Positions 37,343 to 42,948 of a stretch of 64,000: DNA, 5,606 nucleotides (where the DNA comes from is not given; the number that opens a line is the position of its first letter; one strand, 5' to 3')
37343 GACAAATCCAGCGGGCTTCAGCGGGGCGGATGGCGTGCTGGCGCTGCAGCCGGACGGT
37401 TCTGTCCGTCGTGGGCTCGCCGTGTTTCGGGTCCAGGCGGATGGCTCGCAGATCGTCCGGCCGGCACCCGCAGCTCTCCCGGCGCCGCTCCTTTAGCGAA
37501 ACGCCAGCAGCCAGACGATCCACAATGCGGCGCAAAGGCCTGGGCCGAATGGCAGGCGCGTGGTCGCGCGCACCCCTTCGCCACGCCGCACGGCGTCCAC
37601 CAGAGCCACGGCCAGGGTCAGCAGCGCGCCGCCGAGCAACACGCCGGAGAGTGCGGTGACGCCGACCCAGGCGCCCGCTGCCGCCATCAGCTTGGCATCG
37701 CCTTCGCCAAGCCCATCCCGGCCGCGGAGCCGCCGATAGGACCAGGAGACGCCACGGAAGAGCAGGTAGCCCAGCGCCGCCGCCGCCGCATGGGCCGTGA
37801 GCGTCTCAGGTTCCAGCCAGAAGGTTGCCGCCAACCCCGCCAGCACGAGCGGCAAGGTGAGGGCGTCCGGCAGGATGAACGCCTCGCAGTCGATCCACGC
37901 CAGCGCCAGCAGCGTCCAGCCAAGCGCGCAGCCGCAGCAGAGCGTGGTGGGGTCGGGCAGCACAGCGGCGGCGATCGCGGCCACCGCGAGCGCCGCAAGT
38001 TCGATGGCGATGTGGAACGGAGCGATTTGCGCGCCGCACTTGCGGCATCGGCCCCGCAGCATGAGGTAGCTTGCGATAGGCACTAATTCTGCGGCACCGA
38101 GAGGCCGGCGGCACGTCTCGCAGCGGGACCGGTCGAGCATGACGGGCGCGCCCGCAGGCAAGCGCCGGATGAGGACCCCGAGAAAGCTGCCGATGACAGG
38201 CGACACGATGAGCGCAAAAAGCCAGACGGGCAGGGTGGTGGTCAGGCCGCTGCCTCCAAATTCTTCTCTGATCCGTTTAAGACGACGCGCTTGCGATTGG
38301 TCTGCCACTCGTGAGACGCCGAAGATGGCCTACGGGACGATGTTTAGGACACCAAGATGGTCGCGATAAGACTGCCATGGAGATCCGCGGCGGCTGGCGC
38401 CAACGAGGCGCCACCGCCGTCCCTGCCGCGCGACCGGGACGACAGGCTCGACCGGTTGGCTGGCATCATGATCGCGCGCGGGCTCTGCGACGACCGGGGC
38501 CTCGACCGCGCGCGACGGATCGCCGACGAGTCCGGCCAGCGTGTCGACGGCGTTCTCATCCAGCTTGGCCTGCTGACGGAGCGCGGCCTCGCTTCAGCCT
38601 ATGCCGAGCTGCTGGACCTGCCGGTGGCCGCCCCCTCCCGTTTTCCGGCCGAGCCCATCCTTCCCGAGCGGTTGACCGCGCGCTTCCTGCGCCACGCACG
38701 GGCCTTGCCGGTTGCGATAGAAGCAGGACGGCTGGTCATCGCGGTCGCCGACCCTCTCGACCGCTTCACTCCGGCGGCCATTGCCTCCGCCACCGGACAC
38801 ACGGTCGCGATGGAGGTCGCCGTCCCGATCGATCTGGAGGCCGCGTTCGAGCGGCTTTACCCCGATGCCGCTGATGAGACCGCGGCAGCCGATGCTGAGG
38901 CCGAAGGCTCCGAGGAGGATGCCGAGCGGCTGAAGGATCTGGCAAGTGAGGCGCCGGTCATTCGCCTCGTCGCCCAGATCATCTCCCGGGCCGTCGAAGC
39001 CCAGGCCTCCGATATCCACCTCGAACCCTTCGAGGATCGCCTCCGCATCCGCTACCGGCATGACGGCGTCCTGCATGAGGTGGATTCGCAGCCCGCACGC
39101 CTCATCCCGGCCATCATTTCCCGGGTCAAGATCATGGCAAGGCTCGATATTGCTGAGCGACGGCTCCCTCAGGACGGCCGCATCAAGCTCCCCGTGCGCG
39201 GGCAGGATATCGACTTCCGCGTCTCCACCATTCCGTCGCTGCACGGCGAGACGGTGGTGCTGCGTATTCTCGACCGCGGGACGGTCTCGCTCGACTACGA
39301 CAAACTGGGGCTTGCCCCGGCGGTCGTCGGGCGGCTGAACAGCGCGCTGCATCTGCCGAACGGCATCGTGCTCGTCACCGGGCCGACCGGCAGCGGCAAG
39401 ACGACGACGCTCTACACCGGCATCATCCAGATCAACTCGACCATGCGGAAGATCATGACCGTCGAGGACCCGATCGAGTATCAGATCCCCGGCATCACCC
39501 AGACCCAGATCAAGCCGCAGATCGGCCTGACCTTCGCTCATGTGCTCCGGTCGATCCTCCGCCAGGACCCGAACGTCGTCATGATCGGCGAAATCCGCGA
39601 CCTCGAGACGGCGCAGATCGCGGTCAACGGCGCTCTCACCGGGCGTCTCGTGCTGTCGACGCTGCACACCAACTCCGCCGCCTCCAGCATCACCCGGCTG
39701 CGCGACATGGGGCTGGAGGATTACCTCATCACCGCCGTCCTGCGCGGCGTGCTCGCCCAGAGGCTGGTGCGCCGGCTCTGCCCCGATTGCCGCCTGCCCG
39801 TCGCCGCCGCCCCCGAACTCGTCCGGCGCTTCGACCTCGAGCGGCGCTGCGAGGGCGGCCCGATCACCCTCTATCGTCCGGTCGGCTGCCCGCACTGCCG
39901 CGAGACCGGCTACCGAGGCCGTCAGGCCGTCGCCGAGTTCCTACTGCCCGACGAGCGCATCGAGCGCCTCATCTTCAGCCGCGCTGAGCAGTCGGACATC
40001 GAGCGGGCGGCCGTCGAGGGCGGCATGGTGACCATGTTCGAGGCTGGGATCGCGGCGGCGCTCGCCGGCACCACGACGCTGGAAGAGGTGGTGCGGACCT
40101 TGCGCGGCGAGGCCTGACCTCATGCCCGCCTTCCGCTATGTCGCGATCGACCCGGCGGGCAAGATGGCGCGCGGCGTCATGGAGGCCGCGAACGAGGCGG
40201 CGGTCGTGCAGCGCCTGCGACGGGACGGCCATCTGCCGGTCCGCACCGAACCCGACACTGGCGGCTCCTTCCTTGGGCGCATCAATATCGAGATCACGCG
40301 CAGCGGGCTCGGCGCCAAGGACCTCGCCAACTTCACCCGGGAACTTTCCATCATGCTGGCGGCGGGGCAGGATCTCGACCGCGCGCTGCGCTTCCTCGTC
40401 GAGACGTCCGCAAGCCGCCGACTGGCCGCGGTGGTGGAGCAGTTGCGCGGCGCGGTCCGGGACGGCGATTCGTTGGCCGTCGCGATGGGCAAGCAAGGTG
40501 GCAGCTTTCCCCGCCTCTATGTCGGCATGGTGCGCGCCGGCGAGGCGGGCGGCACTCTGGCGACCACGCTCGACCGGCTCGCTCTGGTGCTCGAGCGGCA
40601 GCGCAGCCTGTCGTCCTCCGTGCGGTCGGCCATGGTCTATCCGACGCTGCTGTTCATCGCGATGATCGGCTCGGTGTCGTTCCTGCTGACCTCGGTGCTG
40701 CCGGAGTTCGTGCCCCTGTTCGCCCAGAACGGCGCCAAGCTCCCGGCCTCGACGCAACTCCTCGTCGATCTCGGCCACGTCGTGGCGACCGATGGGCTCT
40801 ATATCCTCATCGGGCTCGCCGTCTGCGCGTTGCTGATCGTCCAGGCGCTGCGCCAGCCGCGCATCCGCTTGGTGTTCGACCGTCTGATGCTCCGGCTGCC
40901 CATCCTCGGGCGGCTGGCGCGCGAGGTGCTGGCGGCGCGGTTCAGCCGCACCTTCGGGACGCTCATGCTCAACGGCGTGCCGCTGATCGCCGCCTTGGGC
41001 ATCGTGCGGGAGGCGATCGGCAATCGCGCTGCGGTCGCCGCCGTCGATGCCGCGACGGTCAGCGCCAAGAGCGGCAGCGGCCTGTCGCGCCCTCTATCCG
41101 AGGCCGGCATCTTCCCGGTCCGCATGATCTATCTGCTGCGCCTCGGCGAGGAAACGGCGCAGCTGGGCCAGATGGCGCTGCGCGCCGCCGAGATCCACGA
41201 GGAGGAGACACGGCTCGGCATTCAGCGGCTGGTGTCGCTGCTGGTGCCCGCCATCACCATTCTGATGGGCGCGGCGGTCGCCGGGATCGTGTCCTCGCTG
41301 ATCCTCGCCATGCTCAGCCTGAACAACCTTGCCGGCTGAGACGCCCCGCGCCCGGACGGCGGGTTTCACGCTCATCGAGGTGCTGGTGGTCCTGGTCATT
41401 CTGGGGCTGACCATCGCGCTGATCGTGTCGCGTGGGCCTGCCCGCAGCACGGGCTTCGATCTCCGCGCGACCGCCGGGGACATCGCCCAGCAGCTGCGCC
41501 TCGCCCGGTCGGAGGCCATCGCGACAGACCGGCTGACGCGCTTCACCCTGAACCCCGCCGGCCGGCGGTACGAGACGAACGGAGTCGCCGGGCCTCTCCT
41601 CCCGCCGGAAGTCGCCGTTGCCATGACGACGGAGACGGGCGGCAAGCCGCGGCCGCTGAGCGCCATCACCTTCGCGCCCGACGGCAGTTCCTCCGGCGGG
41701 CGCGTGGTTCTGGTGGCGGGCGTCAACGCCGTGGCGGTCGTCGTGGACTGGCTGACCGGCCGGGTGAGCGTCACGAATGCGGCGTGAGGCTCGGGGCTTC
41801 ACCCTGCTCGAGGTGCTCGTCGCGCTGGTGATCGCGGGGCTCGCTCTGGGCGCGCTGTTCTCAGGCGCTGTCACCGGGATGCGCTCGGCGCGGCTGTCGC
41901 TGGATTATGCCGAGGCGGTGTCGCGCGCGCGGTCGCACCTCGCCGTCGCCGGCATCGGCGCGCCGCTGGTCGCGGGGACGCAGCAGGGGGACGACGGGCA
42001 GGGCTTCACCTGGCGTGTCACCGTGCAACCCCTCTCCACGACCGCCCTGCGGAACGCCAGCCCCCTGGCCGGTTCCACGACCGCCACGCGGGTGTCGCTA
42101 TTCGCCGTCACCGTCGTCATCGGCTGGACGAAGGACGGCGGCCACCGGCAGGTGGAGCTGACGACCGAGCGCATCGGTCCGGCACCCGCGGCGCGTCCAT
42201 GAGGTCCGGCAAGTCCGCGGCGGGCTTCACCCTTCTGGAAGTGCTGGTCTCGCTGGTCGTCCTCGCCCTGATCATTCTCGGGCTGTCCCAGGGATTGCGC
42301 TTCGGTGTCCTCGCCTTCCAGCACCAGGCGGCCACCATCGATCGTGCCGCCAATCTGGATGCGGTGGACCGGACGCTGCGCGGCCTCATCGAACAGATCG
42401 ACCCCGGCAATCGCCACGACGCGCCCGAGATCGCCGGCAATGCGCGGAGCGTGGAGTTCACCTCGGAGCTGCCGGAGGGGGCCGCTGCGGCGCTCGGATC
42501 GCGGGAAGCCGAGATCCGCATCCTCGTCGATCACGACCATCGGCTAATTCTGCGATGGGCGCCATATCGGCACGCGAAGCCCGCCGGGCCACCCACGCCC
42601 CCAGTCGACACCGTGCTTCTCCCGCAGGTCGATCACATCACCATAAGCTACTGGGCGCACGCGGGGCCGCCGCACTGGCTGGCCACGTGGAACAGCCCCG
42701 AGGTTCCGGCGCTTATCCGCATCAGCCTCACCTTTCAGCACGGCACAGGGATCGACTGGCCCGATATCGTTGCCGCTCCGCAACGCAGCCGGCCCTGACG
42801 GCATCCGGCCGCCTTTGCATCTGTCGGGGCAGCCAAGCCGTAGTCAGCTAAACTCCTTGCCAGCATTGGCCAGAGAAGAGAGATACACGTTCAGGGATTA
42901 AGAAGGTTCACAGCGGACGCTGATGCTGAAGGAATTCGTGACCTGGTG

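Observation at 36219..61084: Candidate undescribed system: plasmid-borne T2SS island interleaved with Tat-ferritin-like cargo genes, a methyltransferase/glycosyltransferase machine and cell-wall remodelling genes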

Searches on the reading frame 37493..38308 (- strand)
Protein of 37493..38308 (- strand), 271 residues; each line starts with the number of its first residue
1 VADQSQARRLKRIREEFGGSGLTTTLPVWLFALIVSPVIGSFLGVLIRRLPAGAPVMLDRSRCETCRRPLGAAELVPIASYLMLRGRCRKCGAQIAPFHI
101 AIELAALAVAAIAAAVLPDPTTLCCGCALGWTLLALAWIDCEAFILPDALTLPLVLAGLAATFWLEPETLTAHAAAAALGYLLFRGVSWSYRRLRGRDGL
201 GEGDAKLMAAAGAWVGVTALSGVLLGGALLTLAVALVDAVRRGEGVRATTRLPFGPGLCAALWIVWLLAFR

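Call 3: search_protein_families(library=pfam, proteins=[window:37493-38308:-], max_evalue=0.01)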
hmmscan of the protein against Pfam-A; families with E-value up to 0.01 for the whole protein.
window:37493-38308:- (271 aa): 2 families
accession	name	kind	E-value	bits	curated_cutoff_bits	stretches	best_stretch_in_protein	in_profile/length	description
PF06750.18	A24_N_bact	-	7.9e-24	84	23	1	35-114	2-81/84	Bacterial Peptidase A24 N-terminal domain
PF01478.23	Peptidase_A24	-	6.3e-18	65.6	26.5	1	128-236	2-104/104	Type IV leader peptidase family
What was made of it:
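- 37493..38308 (-): gspO prepilin peptidase. PF06750 + PF01478 (call 3).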

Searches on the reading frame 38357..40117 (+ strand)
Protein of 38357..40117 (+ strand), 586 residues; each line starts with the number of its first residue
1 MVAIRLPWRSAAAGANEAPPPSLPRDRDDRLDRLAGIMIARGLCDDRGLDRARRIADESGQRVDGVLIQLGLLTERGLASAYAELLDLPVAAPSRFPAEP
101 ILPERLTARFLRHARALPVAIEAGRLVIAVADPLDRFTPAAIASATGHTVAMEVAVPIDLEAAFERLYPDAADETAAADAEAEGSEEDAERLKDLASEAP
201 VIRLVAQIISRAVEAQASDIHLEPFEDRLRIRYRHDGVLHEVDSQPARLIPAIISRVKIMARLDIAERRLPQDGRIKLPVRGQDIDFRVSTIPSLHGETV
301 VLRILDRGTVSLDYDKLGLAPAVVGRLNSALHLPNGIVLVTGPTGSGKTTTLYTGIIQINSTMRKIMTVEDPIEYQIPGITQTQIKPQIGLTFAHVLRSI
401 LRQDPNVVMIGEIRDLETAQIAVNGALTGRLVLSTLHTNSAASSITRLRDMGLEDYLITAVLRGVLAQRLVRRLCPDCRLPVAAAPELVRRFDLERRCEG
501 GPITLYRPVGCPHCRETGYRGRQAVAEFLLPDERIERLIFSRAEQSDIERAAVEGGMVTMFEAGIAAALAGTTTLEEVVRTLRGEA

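Call 3: search_protein_families(library=pfam, proteins=[window:38357-40117:+], max_evalue=0.01)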
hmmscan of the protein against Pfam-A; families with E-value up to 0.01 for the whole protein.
window:38357-40117:+ (586 aa): 3 families
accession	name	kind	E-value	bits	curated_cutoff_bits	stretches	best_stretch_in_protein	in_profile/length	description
PF00437.27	T2SSE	-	9e-137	456.1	24.9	1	196-580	3-370/370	Type II/IV secretion system protein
PF05157.20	MshEN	-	5.3e-15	55.6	23.1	1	86-172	1-88/90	MshEN domain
PF25199.1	nSTAND_NTPase5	-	0.0019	18.5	34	1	333-369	39-76/145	Novel STAND NTPase 5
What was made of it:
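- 38357..40117 (+): gspE secretion ATPase. T2SSE 456 bits plus an MshEN N-domain (call 3).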

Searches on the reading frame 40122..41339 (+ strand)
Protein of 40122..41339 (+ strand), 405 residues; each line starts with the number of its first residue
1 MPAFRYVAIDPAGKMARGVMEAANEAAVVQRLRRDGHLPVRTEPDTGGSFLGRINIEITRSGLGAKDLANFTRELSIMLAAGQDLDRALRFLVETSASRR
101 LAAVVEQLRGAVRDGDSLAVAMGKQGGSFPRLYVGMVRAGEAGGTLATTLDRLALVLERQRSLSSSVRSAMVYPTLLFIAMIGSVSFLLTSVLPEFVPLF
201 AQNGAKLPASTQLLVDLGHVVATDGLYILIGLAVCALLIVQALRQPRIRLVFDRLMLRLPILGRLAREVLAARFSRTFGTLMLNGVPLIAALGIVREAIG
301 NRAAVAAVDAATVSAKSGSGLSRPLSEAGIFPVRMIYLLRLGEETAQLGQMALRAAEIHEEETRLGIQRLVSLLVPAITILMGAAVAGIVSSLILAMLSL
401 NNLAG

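Call 3: search_protein_families(library=pfam, proteins=[window:40122-41339:+], max_evalue=0.01)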
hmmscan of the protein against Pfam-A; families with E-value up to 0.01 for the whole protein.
window:40122-41339:+ (405 aa): 1 family
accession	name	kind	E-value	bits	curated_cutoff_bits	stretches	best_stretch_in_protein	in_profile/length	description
PF00482.28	T2SSF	-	1.6e-41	141.6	25.2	2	71-194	1-125/125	Type II secretion system (T2SS), protein F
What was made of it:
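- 40122..41339 (+): gspF inner-membrane platform protein. T2SSF, two stretches (call 3).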

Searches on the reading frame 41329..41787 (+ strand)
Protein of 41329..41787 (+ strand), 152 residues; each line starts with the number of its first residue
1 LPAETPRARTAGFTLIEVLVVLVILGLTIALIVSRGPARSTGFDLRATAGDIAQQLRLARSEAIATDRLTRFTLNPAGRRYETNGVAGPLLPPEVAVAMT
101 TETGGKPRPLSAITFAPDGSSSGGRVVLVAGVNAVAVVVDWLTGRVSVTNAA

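Call 3: search_protein_families(library=pfam, proteins=[window:41329-41787:+], max_evalue=0.01)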
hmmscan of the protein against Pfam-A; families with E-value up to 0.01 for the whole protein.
window:41329-41787:+ (152 aa): 2 families
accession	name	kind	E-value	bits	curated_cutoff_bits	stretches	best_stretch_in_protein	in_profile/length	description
PF12019.13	GspH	-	6.1e-08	33.6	21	1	49-142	2-107/108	Type II transport protein GspH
PF07963.17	N_methyl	-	1.5e-06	28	21.2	1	8-32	2-26/27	Prokaryotic N-terminal methylation motif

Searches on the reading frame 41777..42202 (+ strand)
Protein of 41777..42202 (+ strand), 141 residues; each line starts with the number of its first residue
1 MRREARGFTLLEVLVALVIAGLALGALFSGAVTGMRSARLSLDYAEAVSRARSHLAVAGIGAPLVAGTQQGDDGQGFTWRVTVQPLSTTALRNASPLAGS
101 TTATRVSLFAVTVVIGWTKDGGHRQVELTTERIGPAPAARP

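Call 3: search_protein_families(library=pfam, proteins=[window:41777-42202:+], max_evalue=0.01)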
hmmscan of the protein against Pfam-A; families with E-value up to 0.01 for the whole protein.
window:41777-42202:+ (141 aa): 1 family
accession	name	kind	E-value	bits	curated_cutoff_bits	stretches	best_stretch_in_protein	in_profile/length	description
PF07963.17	N_methyl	-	6.8e-08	32.2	21.2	1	3-28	2-27/27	Prokaryotic N-terminal methylation motif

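Call 72: search_protein_families(library=ncbifam, proteins=[window:41777-42202:+], max_evalue=0.001)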
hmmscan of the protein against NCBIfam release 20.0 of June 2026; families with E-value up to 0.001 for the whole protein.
window:41777-42202:+ (141 aa): 4 families
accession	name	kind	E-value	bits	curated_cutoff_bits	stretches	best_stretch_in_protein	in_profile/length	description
NF047828.1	T3SSXpsI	equivalog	2.7e-16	59.8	150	1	6-135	2-128/132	type II secretion system protein XpsI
TIGR02532.1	IV_pilin_GFxxxE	domain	4.1e-06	26.4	16.3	1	6-27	2-23/24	prepilin-type N-terminal cleavage/methylation domain-containing protein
TIGR01707.1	gspI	equivalog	3e-05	24.4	44.35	1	7-88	1-84/101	type II secretion system minor pseudopilin GspI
TIGR01708.2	typeII_sec_gspH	equivalog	4.5e-05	23.5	80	1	6-27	2-23/169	type II secretion system minor pseudopilin GspH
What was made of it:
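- Checked: gspI 41777-42202 (N_methyl; XpsI-like, call 72)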

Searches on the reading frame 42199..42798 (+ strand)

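Call 3: search_protein_families(library=pfam, proteins=[window:42199-42798:+], max_evalue=0.01)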
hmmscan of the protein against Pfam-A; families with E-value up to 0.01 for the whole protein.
window:42199-42798:+ (199 aa): 2 families
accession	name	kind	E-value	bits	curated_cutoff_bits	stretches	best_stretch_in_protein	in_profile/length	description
PF07963.17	N_methyl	-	2.1e-06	27.5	21.2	1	5-29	2-26/27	Prokaryotic N-terminal methylation motif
PF11612.13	T2SSJ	-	0.00088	20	28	1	129-183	79-134/140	Type II secretion system (T2SS), protein J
